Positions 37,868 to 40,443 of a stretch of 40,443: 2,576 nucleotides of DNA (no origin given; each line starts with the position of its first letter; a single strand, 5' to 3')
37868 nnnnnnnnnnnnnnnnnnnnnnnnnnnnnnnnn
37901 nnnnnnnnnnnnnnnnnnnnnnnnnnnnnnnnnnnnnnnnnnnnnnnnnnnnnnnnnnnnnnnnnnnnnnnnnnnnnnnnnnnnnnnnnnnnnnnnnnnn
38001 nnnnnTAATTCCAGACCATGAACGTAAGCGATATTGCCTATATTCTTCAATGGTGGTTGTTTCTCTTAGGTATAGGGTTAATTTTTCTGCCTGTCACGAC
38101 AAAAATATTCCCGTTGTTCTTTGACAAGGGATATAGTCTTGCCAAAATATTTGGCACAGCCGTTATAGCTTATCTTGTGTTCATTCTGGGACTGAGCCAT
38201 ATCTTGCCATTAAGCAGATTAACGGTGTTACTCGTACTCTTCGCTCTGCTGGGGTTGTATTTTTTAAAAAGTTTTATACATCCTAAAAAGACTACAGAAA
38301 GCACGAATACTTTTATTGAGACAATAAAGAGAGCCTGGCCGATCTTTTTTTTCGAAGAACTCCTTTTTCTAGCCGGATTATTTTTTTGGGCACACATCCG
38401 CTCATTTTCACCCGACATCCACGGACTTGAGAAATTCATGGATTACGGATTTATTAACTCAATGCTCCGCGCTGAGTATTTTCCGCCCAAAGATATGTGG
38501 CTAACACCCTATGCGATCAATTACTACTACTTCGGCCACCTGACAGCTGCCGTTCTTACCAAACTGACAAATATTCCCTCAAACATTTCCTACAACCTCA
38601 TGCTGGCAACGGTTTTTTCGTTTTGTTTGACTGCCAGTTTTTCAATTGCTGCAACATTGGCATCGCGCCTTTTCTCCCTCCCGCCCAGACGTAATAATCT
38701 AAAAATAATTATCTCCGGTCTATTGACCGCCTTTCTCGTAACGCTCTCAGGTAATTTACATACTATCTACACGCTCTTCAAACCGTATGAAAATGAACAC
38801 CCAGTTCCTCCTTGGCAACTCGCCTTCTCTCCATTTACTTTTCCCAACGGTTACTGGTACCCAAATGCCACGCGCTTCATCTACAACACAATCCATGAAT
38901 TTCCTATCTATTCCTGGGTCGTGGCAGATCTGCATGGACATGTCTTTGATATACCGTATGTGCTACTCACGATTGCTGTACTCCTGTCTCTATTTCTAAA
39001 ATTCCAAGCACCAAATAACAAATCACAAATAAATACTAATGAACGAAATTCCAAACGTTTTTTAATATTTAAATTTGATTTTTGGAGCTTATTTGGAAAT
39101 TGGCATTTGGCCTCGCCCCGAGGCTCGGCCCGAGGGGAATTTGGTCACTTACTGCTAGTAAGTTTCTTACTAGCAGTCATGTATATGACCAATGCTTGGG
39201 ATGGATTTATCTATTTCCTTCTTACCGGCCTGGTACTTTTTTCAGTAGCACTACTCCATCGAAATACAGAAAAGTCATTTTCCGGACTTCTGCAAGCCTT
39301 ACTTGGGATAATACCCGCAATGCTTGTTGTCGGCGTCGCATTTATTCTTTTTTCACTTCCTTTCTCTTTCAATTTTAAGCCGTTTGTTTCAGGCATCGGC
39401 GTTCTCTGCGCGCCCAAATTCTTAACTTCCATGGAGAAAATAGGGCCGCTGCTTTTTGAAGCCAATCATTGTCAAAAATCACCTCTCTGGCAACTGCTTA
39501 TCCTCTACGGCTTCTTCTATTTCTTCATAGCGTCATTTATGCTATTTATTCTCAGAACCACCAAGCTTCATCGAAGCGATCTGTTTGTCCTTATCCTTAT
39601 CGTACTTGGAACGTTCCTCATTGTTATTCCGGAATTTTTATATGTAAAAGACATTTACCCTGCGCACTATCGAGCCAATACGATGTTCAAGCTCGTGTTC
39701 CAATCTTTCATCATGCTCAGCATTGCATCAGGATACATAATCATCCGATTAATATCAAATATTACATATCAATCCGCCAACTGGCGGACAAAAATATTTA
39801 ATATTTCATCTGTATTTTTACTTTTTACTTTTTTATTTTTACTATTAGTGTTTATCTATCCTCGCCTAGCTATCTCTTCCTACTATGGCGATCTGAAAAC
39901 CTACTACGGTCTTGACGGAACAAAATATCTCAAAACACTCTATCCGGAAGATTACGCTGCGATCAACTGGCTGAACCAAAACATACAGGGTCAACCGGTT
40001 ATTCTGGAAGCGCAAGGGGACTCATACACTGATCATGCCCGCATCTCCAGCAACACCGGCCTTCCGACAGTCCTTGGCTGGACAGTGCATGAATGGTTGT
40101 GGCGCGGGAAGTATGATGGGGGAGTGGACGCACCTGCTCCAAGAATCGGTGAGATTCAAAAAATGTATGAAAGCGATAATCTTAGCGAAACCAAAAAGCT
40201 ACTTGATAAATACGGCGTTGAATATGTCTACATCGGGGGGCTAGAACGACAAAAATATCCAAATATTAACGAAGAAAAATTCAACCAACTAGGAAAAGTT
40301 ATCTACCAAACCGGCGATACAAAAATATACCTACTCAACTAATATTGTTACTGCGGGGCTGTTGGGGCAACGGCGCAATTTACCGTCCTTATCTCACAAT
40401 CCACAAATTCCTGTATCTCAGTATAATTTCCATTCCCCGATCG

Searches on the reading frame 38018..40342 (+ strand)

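Call 80: search_protein_families(library=pfam, max_evalue=0.00001, proteins=[window:38018-40342:+])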
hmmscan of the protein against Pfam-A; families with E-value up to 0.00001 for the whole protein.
window:38018-40342:+ (774 aa): 1 family
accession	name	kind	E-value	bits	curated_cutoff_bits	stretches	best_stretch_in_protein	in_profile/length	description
PF10060.15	DUF2298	-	1.6e-97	327.9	27.8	2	49-515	1-390/488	Uncharacterized membrane protein (DUF2298)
